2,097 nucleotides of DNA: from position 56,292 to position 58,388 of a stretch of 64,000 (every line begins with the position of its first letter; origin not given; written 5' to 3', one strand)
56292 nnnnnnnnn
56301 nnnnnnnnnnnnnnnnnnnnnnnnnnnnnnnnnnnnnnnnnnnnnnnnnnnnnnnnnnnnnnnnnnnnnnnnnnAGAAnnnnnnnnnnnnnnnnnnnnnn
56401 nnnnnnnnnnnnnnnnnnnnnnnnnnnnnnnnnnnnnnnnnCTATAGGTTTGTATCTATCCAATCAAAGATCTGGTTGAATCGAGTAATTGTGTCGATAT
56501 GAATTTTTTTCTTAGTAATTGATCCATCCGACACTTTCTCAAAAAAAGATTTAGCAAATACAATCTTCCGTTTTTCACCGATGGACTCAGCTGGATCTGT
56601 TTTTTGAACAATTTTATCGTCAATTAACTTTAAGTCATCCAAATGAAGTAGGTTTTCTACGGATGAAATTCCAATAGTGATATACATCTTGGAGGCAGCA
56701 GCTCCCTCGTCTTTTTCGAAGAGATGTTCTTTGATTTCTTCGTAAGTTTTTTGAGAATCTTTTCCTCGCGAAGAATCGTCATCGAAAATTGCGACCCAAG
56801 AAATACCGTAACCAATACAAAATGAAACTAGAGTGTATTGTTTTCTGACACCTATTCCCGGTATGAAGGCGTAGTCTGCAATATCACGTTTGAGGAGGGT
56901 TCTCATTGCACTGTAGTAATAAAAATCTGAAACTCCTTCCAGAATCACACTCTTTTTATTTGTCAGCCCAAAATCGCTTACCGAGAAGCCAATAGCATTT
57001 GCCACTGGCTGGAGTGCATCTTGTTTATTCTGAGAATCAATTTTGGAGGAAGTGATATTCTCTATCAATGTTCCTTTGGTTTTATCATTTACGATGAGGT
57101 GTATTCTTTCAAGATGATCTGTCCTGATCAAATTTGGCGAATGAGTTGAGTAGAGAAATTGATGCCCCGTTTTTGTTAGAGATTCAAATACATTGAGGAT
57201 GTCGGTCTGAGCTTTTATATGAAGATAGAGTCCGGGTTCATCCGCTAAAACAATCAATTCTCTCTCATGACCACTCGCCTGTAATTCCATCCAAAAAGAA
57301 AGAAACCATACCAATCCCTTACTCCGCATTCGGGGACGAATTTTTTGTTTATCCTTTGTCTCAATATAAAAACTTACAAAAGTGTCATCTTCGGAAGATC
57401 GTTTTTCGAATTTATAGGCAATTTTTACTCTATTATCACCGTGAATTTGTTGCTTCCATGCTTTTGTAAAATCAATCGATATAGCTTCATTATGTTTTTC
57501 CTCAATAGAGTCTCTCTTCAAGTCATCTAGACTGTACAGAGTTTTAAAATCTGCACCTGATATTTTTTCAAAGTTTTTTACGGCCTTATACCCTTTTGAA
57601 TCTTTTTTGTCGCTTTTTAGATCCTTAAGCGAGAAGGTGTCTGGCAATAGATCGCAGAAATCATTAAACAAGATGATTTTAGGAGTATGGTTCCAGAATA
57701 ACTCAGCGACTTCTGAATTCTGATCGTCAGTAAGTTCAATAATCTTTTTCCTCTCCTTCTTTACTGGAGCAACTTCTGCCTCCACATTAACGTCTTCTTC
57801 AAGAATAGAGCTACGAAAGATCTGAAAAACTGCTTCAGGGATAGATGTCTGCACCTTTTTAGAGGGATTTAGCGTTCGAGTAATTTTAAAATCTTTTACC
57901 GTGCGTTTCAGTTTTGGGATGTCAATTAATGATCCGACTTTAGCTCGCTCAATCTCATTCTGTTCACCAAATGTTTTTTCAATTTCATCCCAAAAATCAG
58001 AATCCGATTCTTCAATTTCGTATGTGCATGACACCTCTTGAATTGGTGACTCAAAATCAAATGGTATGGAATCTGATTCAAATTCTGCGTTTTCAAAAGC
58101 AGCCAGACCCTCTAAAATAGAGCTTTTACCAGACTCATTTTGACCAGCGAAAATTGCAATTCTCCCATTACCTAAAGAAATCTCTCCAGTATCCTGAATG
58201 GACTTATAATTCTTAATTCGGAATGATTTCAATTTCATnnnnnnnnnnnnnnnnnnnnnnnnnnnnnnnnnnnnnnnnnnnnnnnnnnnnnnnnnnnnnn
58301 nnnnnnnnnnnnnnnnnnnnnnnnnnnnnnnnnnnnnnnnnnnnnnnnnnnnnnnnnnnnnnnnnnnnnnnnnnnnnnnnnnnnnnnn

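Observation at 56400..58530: Low-GC islet encoding a standalone OLD-family ATPase/Toprim nuclease, bounded by 17-bp direct repeats and carrying a tRNA 3'-end fragment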

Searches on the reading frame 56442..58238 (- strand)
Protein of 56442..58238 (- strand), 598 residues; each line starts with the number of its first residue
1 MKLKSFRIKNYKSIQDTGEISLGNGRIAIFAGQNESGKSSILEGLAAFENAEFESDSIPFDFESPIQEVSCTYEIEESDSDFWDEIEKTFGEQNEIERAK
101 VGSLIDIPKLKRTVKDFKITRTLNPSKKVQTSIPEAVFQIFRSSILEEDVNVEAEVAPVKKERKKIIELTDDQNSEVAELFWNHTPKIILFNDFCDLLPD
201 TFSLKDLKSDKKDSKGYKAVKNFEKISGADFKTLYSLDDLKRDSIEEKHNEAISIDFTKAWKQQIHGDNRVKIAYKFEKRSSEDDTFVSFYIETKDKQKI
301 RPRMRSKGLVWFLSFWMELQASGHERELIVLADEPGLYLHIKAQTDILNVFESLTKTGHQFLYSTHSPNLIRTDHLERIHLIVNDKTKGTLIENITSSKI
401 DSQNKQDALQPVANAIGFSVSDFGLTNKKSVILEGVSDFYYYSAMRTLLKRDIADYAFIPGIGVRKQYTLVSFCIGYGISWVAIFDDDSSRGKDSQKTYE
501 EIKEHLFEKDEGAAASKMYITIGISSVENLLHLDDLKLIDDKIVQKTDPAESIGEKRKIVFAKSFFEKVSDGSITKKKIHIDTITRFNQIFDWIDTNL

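Call 4: search_protein_families(library=pfam, proteins=[window:56442-58238:-], max_evalue=0.01)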
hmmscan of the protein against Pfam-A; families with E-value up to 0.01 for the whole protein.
window:56442-58238:- (598 aa): 5 families
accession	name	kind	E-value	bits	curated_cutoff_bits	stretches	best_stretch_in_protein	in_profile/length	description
PF13175.12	AAA_15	-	1.1e-19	71.8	32.1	1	1-371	1-374/374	AAA ATPase domain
PF13304.12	AAA_21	-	5e-12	46.9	27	1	27-371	1-303/304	AAA domain, putative AbiEii toxin, Type IV TA system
PF13514.12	AAA_27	-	0.003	17.6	22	1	1-47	1-48/206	AAA domain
PF00005.33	ABC_tran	-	0.0057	17.7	25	0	21-73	7-52/137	ABC transporter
PF02463.25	SMC_N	-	0.0071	16.2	40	1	3-45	2-44/220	RecF/RecN/SMC N terminal domain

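Call 5: search_protein_families(library=padloc, proteins=[window:56442-58238:-], max_evalue=0.01)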
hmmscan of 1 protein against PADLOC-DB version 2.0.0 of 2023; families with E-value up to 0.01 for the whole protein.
window:56442-58238:- (598 aa): 66 families (the best 25 are shown)
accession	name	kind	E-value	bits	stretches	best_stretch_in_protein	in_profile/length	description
PDLC02358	Old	-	4.4e-24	83.2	2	321-488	279-448/578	Old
PDLC02979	AriA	-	1.6e-22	78.8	1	1-371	1-373/373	-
PDLC03878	NsnB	-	3.5e-15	54.6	1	3-373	2-283/345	-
PDLC02335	AbiLi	-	5.6e-15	53.2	1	2-387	49-254/326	AbiLi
PDLC04176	HEC-01A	-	7.5e-13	46.6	1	1-404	1-353/371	-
PDLC02981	AriAB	-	9.3e-13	45.7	2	1-52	1-50/694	-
PDLC00271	PtuA1|PtuA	-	2.3e-12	45.2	2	327-385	279-336/421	AAA ATPase domain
PDLC00289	PtuA1|PtuA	-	2.1e-11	41.5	2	327-401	249-320/404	AAA ATPase domain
PDLC00298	PtuA1|PtuA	-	2.3e-11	41.4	2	329-401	284-354/423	AAA ATPase domain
PDLC00278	PtuA1|PtuA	-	2.6e-11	41.5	2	329-397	290-364/436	AAA ATPase domain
PDLC02980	AriA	-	2.2e-10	39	1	27-371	1-303/304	-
PDLC00094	GajA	-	3.7e-10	36.9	2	1-61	1-58/569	AAA ATPase domain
PDLC00311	PtuA1|PtuA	-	4.1e-10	37.2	2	329-392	310-371/455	AAA ATPase domain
PDLC00267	PtuA1|PtuA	-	7e-10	36.6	2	328-388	287-344/438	AAA ATPase domain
PDLC04135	mad3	-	7.3e-10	36.9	2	329-406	286-362/374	mads_3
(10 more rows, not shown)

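Call 8: find_encoding_contigs(protein=window:56442-58238:-, flank=6000, max_places=8)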
Protein window:56442-58238:- (598 aa): no gene with exactly this product is on record in the collection.

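Call 12: find_homologous_proteins(query=window:56442-58238:-)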
Query window:56442-58238:- (598 aa): 554 proteins with E <= 0.001 among 8000 candidates; the best 120 are listed.
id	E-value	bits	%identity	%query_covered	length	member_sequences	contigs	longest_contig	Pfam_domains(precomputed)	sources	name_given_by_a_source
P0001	0.0e+0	1322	100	100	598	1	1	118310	PF13175.13,PF13304.13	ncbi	-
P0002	4.2e-269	912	67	100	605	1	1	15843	PF13175.13,PF13304.13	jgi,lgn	jgi:predicted ATP-dependent endonuclease of OLD family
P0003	9.6e-267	904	66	100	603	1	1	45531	PF00005.34,PF13175.13,PF13304.13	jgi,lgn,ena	-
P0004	1.2e-266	904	67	100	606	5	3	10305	PF13175.13,PF13304.13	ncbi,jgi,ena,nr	ncbi:MAG: hypothetical protein A3B99_02890 [Candidatus Yanofskybacteria bacterium RIFCSPHIGHO2_02_FU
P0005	5.6e-266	902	66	100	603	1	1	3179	PF00005.34,PF13175.13,PF13304.13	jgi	jgi:predicted ATP-dependent endonuclease of OLD family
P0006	8.4e-263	891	65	100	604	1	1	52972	PF13175.13,PF13304.13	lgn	-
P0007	3.3e-262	889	65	100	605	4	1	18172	PF13175.13,PF13304.13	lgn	-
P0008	7.6e-262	888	65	100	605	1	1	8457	PF13175.13,PF13304.13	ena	-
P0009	1.4e-261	887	65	100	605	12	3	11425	PF13514.13,PF13175.13,PF13304.13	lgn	-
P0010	2.9e-260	883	65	100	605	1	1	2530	PF13175.13,PF13304.13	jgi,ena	-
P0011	2.3e-255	867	65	100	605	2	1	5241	PF13175.13,PF02463.26,PF13304.13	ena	-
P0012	3.1e-254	863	67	95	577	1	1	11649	PF13175.13,PF13304.13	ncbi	-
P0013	9.4e-253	858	63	100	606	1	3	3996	PF13175.13,PF13304.13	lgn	-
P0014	6.6e-252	855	64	100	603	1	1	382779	PF13175.13,PF13476.13,PF13304.13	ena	-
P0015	7.7e-252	855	63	100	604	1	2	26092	PF13175.13,PF13304.13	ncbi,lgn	ncbi:MAG: AAA family ATPase [Candidatus Paceibacterota bacterium]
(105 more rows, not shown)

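Call 14: find_encoding_contigs(protein=P0003, flank=6000, max_places=3)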
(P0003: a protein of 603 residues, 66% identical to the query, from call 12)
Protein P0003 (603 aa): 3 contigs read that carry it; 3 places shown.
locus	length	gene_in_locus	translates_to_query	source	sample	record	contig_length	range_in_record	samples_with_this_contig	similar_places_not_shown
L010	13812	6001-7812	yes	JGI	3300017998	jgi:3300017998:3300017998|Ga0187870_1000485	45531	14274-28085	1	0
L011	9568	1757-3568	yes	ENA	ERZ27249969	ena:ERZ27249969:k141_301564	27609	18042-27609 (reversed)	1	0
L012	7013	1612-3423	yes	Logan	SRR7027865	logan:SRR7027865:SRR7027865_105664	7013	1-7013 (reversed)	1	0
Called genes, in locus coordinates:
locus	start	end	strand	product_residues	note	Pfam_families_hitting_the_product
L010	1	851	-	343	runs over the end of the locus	PF04326:SLFN_AlbA_2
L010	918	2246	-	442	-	PF00239:Resolvase, PF07508:Recombinase, PF13408:Zn_ribbon_recom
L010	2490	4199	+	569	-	PF00376:MerR, PF12728:HTH_17 (weak), PF13411:MerR_1, PF12161:HsdM_N, PF02384:N6_Mtase, PF07669:Eco57I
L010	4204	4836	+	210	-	PF13643:DUF4145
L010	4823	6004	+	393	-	PF01420:Methylase_S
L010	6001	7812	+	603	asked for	PF00005:ABC_tran (faint), PF13175:AAA_15, PF13304:AAA_21 (faint)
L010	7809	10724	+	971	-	PF04313:HSDR_N, PF00270:DEAD, PF04851:ResIII, PF18766:SWI2_SNF2, PF00271:Helicase_C (weak), PF22679:T1R_D3-like, PF11867:T1RH-like_C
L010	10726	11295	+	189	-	PF01863:YgjP-like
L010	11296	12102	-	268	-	-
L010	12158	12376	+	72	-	-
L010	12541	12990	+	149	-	-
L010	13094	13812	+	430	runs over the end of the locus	PF01471:PG_binding_1, PF07553:Lipoprotein_Ltp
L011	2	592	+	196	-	?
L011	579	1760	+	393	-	PF01420:Methylase_S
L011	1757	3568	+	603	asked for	PF00005:ABC_tran (faint), PF13175:AAA_15, PF13304:AAA_21 (faint)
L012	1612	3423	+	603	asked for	PF00005:ABC_tran (faint), PF13175:AAA_15, PF13304:AAA_21 (faint)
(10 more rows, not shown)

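Call 15: find_encoding_contigs(protein=P0002, flank=6000, max_places=3)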
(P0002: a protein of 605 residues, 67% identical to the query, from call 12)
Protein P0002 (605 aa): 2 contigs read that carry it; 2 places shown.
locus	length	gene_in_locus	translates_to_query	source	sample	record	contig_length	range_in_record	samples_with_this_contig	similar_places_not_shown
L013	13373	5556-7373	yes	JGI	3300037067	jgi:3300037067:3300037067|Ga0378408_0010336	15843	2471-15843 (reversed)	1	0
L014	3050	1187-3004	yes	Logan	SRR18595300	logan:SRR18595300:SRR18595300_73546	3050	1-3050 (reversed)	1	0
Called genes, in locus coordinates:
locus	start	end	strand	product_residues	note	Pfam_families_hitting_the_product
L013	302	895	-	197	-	-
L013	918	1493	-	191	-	PF00413:Peptidase_M10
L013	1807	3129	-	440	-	PF00239:Resolvase, PF07508:Recombinase, PF13408:Zn_ribbon_recom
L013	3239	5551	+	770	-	PF00376:MerR (weak), PF13411:MerR_1 (weak), PF12161:HsdM_N, PF02384:N6_Mtase, PF07669:Eco57I (weak)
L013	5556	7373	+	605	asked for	PF13175:AAA_15, PF13304:AAA_21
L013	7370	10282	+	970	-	PF04313:HSDR_N, PF00271:Helicase_C (faint), PF00270:DEAD (weak), PF04851:ResIII, PF18766:SWI2_SNF2, PF22679:T1R_D3-like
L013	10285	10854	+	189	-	PF01863:YgjP-like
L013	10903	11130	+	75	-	PF09954:DUF2188 (weak)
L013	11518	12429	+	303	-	PF18899:DUF5655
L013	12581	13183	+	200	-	-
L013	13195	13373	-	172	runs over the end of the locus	-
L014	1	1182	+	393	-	?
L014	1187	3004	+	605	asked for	PF13175:AAA_15, PF13304:AAA_21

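Call 16: find_encoding_contigs(protein=P0006, flank=6000, max_places=3)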
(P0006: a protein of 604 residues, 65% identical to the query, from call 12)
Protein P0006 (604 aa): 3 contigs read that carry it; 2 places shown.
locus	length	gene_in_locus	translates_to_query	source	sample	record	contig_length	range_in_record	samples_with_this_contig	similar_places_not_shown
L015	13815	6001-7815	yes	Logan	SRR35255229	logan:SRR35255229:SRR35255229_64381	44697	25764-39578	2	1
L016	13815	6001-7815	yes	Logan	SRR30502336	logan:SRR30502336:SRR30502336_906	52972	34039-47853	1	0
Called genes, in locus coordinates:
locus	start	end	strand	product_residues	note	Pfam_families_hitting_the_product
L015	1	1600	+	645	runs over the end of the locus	PF00122:E1-E2_ATPase, PF00702:Hydrolase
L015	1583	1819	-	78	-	-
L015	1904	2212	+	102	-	-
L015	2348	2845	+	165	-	-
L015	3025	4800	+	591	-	PF12728:HTH_17, PF12161:HsdM_N, PF02384:N6_Mtase, PF05175:MTS (weak)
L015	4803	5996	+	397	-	PF01420:Methylase_S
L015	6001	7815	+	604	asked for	PF13175:AAA_15, PF13304:AAA_21 (weak)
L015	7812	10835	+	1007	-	PF04313:HSDR_N, PF04851:ResIII, PF18766:SWI2_SNF2, PF22679:T1R_D3-like, PF11867:T1RH-like_C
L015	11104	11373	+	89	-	PF10372:CdaS_N (faint), PF02583:Trns_repr_metal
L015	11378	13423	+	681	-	PF00122:E1-E2_ATPase, PF00702:Hydrolase, PF08282:Hydrolase_3 (faint)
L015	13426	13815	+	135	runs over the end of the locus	-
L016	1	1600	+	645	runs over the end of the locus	PF00122:E1-E2_ATPase, PF00702:Hydrolase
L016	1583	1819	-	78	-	-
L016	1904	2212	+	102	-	-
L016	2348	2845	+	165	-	-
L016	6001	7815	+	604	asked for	PF13175:AAA_15, PF13304:AAA_21 (weak)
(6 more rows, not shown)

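Call 17: find_encoding_contigs(protein=P0014, flank=6000, max_places=3)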
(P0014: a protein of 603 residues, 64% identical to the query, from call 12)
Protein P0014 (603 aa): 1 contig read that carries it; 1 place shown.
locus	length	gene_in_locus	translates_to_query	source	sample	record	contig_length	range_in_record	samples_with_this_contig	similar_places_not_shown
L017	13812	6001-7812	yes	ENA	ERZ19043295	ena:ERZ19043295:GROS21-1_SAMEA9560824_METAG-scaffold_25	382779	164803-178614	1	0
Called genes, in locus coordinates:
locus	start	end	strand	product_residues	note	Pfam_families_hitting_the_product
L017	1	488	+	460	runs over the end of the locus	PF00709:Adenylsucc_synt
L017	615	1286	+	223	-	-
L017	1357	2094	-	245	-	PF03372:Exo_endo_phos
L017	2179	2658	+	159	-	PF00903:Glyoxalase, PF22677:Ble-like_N (weak)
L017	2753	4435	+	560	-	PF00376:MerR, PF12728:HTH_17 (weak), PF13411:MerR_1, PF12161:HsdM_N, PF02384:N6_Mtase, PF07669:Eco57I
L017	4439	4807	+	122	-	-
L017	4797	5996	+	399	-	PF01420:Methylase_S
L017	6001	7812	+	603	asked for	PF13175:AAA_15, PF13476:AAA_23 (weak), PF13304:AAA_21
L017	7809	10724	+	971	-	PF04313:HSDR_N, PF00270:DEAD (weak), PF04851:ResIII, PF18766:SWI2_SNF2, PF00271:Helicase_C (faint), PF22679:T1R_D3-like, PF11867:T1RH-like_C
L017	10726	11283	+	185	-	PF01863:YgjP-like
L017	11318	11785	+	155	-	PF01878:EVE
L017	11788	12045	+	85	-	PF01713:Smr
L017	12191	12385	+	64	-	-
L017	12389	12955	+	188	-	PF00717:Peptidase_S24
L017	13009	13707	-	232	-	-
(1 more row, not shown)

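Call 19: search_solved_structures(query=window:56442-58238:-, max_evalue=0.01, show_alignments=3)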
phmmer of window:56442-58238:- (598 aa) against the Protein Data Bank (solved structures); distinct sequences matched with E-value up to 0.01: 1.
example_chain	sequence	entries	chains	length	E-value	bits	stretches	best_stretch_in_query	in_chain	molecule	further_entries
6p74_A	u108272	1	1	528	6.4e-05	24.8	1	329-489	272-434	Putative ATP-dependent endonuclease of the OLD family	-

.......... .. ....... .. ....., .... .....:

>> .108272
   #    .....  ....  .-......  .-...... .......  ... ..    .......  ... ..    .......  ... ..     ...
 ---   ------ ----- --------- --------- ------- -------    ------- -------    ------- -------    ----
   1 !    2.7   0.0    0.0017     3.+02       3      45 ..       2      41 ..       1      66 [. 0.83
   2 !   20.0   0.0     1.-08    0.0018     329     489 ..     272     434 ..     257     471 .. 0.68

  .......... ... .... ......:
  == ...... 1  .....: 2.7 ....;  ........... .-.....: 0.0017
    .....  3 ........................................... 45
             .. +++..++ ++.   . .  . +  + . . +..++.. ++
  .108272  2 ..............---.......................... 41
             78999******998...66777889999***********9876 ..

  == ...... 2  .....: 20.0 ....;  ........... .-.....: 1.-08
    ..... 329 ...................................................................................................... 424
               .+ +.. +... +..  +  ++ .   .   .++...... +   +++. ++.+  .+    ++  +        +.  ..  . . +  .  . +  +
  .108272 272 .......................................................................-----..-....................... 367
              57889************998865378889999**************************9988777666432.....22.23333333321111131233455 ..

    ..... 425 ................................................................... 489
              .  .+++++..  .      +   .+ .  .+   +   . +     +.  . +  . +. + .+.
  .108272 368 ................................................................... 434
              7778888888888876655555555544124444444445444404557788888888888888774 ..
